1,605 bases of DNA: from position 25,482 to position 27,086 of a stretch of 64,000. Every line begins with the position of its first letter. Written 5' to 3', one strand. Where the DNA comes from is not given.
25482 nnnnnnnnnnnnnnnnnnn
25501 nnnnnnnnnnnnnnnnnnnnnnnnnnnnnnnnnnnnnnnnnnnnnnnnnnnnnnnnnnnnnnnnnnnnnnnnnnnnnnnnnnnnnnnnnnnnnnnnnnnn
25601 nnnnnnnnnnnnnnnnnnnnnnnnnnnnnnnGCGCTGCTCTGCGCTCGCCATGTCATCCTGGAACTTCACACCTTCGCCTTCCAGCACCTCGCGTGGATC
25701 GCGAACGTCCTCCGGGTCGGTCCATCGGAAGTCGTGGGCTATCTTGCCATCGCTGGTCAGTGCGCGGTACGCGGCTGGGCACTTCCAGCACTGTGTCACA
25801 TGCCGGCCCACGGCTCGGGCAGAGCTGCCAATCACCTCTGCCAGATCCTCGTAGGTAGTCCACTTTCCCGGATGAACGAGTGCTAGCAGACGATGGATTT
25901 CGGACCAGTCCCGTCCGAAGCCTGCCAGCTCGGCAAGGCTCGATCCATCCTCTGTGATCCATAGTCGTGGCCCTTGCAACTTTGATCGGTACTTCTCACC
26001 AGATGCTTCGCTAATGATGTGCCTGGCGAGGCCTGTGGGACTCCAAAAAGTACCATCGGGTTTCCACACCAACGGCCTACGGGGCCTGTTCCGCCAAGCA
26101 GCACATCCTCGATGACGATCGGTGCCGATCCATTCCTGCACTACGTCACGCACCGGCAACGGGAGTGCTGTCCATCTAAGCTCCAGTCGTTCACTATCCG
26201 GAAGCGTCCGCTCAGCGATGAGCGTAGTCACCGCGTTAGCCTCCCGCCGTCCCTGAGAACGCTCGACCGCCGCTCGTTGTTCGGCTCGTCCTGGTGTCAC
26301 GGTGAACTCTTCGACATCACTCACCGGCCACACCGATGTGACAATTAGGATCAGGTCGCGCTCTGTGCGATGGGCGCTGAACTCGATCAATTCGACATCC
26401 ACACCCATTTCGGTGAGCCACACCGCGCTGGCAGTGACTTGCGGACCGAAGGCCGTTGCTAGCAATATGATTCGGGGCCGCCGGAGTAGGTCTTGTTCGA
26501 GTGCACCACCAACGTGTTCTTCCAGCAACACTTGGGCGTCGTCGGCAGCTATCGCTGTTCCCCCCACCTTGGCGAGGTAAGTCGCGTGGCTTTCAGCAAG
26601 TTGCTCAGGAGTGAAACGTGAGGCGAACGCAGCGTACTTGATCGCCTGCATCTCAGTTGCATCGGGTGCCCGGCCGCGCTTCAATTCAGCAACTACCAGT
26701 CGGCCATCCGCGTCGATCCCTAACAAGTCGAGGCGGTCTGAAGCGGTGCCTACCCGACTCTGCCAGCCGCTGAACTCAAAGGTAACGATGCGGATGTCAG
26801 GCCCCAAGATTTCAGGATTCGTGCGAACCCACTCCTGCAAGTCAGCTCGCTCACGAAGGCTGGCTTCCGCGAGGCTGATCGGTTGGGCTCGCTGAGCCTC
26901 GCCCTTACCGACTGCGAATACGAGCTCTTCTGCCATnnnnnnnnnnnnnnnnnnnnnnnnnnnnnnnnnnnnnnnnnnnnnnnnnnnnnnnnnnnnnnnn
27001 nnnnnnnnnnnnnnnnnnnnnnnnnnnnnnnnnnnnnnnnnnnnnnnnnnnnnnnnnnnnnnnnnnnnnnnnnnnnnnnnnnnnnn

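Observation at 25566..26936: Single-gene cargo islet encoding a NucS/RecB-like nuclease fused to a non-catalytic MGMT/ATL-like alkylguanine-binding domain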

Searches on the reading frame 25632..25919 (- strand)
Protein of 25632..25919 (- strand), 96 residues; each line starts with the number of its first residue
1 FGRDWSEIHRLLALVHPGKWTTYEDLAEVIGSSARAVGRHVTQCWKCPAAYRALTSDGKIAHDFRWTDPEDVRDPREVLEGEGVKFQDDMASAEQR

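Call 73: search_solved_structures(query=A7, max_evalue=1, show_alignments=5)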
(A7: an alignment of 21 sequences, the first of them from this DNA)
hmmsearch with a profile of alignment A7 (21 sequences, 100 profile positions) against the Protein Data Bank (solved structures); distinct sequences matched with E-value up to 1: 26.
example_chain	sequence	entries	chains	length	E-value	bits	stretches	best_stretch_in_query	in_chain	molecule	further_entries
3gva_A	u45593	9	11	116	1.6e-05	27.9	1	9-92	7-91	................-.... protein 1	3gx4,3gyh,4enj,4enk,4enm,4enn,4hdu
2kif_A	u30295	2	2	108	2.8e-05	27.2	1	11-91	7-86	O6-methylguanine-DNA methyltransferase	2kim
1mgt_A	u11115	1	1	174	0.00027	24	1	15-62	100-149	PROTEIN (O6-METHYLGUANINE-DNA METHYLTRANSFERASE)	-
4zyd_A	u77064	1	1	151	0.0017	21.4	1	13-62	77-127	Methylated-DNA--protein-cysteine methyltransferase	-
4zyg_A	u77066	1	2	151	0.006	19.7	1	13-62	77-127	Methylated-DNA--protein-cysteine methyltransferase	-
4zye_A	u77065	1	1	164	0.0072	19.4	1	13-62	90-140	Methylated-DNA--protein-cysteine methyltransferase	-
2g7h_A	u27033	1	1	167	0.011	18.8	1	12-48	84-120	Methylated-DNA--protein-cysteine methyltransferase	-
4zyh_A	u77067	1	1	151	0.011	18.8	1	13-49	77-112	Methylated-DNA--protein-cysteine methyltransferase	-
5llq_A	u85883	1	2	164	0.014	18.6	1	13-49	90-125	Methylated-DNA--protein-cysteine methyltransferase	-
7csm_A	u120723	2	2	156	0.039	17.1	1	16-49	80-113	Methylated-DNA--protein-cysteine methyltransferase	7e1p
1t38_A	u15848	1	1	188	0.042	17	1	3-64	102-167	Methylated-DNA--protein-cysteine methyltransferase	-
1qnt_A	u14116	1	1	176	0.043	16.9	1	3-63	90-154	METHYLATED-DNA--PROTEIN-CYSTEINE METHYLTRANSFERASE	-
1wrj_A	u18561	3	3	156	0.044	16.9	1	16-48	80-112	Methylated-DNA--protein-cysteine methyltransferase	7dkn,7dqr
1yfh_A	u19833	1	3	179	0.045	16.9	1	3-63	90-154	Methylated-DNA--protein-cysteine methyltransferase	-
1sfe_A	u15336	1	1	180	0.047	16.8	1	9-71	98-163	ADA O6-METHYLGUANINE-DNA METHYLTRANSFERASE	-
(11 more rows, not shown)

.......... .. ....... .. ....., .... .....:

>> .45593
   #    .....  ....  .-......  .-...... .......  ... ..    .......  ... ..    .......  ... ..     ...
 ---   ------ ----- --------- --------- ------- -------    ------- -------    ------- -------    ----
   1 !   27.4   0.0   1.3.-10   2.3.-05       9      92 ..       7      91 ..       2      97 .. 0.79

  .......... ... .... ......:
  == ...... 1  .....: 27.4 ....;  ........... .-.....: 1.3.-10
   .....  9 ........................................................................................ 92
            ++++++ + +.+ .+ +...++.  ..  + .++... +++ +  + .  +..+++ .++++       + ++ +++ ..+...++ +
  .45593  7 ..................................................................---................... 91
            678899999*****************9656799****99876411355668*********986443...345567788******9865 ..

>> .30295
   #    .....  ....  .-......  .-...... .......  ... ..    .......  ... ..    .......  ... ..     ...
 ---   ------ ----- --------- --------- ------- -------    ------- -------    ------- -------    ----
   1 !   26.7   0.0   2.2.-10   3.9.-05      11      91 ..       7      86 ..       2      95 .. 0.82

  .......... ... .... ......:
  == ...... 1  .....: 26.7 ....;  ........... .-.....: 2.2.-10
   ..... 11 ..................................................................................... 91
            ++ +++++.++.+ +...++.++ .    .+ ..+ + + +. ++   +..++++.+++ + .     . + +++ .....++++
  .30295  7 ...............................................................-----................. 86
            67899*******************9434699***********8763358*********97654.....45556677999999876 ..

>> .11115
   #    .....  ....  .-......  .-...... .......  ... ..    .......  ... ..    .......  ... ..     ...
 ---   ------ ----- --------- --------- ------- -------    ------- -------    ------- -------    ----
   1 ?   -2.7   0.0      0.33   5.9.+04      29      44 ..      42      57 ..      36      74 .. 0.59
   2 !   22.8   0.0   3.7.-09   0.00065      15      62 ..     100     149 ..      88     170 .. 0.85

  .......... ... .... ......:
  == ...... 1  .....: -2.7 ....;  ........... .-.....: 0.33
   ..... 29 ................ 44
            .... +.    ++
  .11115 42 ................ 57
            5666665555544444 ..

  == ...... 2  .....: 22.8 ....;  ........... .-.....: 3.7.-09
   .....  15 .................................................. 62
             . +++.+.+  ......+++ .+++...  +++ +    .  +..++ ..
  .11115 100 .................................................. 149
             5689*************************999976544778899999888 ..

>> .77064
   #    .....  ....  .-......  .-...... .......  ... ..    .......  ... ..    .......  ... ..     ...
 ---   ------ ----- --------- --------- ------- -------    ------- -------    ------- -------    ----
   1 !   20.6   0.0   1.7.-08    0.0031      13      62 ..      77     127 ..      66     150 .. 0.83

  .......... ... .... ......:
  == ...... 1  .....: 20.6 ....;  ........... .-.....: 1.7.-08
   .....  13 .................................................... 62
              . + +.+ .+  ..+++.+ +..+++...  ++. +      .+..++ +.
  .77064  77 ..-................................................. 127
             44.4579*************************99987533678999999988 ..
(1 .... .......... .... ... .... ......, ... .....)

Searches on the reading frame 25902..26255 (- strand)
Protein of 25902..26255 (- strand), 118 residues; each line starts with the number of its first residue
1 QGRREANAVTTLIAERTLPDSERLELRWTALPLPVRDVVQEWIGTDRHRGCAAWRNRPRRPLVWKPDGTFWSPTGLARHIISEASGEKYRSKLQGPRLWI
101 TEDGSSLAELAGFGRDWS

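Call 43: search_protein_families(library=pfam, proteins=[window:25902-26255:-], max_evalue=10)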
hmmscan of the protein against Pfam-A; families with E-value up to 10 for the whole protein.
seq(118 aa): 0 families

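Call 69: predict_structure(alignment_id=A6)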
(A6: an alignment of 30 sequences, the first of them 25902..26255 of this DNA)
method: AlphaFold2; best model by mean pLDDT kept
length: 118 residues; sequences in the alignment: 30
mean_pLDDT: 93.7   pTM: 0.86
mean pLDDT of the five models: 93.7, 93.4, 93.1, 92.9, 92.8
residues with pLDDT >= 90: 107; 70-90: 5; 50-70: 5; < 50: 1
segments of 3 or more residues with pLDDT < 50: none
pLDDT, mean of each block of 10 residues (from residue 1): 86 95 97 96 98 96 98 98 96 95 96 69
secondary structure, 60 per line:
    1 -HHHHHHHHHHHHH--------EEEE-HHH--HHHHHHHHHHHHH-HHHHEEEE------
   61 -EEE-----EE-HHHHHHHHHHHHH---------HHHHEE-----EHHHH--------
elements in order: H2-14 E23-26 H33-45 H47-50 E51-54 E62-64 H73-85 H95-98 H107-110

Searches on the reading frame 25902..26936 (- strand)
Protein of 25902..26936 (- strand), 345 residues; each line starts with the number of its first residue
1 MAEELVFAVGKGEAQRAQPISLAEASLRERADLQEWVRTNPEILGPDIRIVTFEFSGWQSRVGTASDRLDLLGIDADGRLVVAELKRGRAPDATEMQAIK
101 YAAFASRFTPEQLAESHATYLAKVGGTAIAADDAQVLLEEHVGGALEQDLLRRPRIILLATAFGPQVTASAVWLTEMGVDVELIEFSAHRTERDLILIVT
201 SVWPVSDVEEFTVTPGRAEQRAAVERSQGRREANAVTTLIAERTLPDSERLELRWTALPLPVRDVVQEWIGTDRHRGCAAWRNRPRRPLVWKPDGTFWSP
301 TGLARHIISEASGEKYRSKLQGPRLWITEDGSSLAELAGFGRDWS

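Call 75: search_protein_representatives(protein=window:25902-26936:-)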
Query: 345 residues. Proteins with E-value up to 0.001 (for the whole library): 2903; up to 1e-10: 1324; up to 1e-30: 177. The best 150 are listed.
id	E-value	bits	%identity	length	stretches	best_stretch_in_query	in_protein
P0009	2.9e-121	421.4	58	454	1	1-343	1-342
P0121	5.6e-104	364.5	54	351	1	1-339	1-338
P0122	9.6e-97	340.7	66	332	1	1-263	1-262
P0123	2.7e-90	319.6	60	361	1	2-252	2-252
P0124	5.5e-87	308.6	50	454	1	1-338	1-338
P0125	5.4e-86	305.4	48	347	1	1-338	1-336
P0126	2.1e-83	296.9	47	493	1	3-339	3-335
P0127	7.5e-81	288.5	48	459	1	2-338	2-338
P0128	4.5e-79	282.7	45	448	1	1-344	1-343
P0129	6.9e-79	282.0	47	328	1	2-316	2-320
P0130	5.3e-75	269.3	42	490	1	1-342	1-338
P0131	5.1e-72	259.5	45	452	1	1-337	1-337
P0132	1.8e-70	254.3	65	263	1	1-191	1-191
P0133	3.9e-70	253.2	42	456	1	3-338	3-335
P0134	1.1e-69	251.8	41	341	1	7-338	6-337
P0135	7.5e-69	249.0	36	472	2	6-333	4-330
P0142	1.2e-64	235.2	54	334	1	3-230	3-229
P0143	3.4e-64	233.7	41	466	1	6-331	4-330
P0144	4.1e-64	233.4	43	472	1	6-339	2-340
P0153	1.3e-60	221.9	49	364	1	3-242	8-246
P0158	1.6e-58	215.1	40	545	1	1-338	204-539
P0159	2.7e-58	214.3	51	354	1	5-223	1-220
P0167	1.8e-54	201.8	48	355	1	3-219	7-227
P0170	3.4e-53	197.6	37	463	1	4-334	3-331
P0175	2.2e-51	191.6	49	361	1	3-223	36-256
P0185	2.5e-49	184.9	47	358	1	4-224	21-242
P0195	1.9e-46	175.4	43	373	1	1-224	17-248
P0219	2.0e-41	158.9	37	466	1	6-341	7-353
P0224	1.7e-39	152.5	35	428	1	22-338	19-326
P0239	5.2e-38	147.7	42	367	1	1-217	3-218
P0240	9.4e-38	146.8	31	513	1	1-338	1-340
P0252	7.7e-37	143.8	39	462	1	4-222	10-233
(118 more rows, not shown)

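Call 77: search_protein_families(library=pfam, alignment_id=A8, max_evalue=0.001)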
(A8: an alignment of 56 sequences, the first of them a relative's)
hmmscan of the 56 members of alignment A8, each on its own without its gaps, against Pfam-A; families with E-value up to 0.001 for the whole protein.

A. member 1, P0124 (454 aa): 0 families

B. families by the number of members that match (of 56 scanned): 6 families
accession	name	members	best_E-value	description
PF01035.26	DNA_binding_1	13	3.1e-09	6-O-methylguanine DNA methyltransferase, DNA binding domain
PF01939.22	NucS_C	7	4.2e-05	Endonuclease NucS C-terminal domain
PF14088.11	DUF4268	2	6.1e-17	Domain of unknown function (DUF4268)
PF18755.6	RAMA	1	1.4e-11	Restriction Enzyme Adenine Methylase Associated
PF18899.5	DUF5655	1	3.2e-05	Domain of unknown function (DUF5655)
PF19980.4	DUF6416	1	0.00017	Family of unknown function (DUF6416)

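Call 78: search_protein_families(library=pfam, proteins=[P0123, P0142, P0153, P0159, P0167, P0175, P0185, P0195, P0239, P0252], max_evalue=0.01)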
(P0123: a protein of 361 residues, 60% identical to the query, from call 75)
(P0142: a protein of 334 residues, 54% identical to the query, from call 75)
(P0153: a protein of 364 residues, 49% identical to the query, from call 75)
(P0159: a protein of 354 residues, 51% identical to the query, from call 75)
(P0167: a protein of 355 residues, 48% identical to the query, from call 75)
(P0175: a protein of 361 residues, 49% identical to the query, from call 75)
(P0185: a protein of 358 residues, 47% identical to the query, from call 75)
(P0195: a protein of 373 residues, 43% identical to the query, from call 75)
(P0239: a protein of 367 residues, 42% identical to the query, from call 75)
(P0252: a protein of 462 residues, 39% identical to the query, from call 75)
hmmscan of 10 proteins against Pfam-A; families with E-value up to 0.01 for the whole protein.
P0123 (361 aa): 0 families

P0142 (334 aa): 1 family
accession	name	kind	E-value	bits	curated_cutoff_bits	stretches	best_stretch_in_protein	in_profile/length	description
PF01035.26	DNA_binding_1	-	8.7e-06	25.9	27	1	237-311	8-81/81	6-O-methylguanine DNA methyltransferase, DNA binding domain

P0153 (364 aa): 0 families

P0159 (354 aa): 0 families

P0167 (355 aa): 1 family
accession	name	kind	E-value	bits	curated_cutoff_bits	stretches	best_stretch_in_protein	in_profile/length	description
PF05839.16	Apc13p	-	0.0013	19.3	22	1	179-229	8-58/89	Apc13p protein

P0175 (361 aa): 1 family
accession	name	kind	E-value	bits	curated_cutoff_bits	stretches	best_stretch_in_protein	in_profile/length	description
PF01939.22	NucS_C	-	0.0014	19.1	24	1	64-135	3-66/124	Endonuclease NucS C-terminal domain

P0185 (358 aa): 0 families

P0195 (373 aa): 0 families

P0239 (367 aa): 0 families

P0252 (462 aa): 0 families

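Call 91: search_protein_families(library=pfam, proteins=[P0135, P0126, P0130, P0158, P0240, P0143, P0144, P0170, P0219, P0224], max_evalue=0.01)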
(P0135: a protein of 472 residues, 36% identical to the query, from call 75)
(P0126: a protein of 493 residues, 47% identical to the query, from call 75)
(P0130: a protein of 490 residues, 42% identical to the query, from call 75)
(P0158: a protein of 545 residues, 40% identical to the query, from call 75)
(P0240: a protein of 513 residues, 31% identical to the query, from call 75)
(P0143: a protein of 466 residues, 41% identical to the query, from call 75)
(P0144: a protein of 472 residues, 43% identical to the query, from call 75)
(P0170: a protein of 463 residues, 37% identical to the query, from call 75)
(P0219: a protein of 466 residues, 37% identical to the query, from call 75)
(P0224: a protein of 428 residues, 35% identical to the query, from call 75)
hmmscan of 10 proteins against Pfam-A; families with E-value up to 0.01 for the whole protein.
P0135 (472 aa): 1 family
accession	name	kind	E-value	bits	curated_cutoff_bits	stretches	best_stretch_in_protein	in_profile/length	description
PF01939.22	NucS_C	-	0.0081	16.6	24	0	29-93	3-58/124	Endonuclease NucS C-terminal domain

P0126 (493 aa): 1 family
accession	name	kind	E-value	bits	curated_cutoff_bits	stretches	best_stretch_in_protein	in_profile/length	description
PF14088.11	DUF4268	-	6.1e-17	62.4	27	1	344-480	1-136/140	Domain of unknown function (DUF4268)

P0130 (490 aa): 0 families

P0158 (545 aa): 0 families

P0240 (513 aa): 0 families

P0143 (466 aa): 2 families
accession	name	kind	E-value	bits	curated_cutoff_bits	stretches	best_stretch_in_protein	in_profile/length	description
PF01035.26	DNA_binding_1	-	1.6e-06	28.3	27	1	369-442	9-81/81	6-O-methylguanine DNA methyltransferase, DNA binding domain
PF01939.22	NucS_C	-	0.0083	16.5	24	0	29-96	3-62/124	Endonuclease NucS C-terminal domain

P0144 (472 aa): 0 families

P0170 (463 aa): 1 family
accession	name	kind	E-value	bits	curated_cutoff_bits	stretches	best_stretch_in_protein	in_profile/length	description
PF01939.22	NucS_C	-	0.00036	20.9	24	1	30-106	3-71/124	Endonuclease NucS C-terminal domain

P0219 (466 aa): 1 family
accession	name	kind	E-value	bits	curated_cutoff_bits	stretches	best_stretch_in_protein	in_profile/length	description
PF01035.26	DNA_binding_1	-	9.5e-07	29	27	1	363-440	6-81/81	6-O-methylguanine DNA methyltransferase, DNA binding domain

P0224 (428 aa): 1 family
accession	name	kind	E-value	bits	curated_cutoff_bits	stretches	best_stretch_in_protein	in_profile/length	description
PF18755.6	RAMA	-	1.4e-11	44.7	35.2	1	332-421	11-102/107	Restriction Enzyme Adenine Methylase Associated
